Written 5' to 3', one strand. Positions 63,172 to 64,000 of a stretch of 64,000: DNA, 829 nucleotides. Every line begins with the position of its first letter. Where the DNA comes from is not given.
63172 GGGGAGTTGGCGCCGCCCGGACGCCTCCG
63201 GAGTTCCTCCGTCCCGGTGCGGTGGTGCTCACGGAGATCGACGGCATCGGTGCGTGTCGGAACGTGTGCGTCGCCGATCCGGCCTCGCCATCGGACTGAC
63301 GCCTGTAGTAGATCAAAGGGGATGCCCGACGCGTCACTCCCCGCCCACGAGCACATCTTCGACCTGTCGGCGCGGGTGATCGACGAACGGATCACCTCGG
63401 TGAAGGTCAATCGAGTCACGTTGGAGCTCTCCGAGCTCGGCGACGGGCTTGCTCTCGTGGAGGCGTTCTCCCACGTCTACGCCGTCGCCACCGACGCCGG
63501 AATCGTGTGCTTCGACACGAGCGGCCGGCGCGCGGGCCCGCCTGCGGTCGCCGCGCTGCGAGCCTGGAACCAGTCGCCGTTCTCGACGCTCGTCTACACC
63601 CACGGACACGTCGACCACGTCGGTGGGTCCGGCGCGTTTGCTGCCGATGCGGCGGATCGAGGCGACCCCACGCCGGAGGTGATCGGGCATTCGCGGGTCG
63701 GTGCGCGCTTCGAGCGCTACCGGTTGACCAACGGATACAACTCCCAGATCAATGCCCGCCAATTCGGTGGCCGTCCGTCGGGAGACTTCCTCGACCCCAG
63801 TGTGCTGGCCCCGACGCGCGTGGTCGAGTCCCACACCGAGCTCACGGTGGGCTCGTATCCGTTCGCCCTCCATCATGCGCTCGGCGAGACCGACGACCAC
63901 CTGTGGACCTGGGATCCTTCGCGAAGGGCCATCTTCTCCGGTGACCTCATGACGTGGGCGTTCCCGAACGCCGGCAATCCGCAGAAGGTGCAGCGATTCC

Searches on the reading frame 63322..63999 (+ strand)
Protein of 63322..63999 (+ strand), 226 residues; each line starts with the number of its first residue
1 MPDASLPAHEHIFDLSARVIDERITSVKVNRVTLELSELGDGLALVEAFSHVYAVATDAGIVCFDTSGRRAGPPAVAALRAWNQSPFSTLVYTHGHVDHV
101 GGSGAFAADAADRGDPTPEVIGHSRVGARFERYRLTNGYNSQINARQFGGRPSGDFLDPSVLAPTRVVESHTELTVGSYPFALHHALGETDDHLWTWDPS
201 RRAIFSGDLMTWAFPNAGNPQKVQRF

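Call 47: search_protein_families(library=pfam, proteins=[window:63322-63999:+], max_evalue=0.00001)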
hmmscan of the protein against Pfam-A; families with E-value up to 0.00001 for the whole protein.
window:63322-63999:+ (226 aa): 1 family
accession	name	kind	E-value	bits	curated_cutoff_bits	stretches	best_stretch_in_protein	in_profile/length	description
PF00753.33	Lactamase_B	-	3.3e-11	43.9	22.7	1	49-209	5-150/196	Metallo-beta-lactamase superfamily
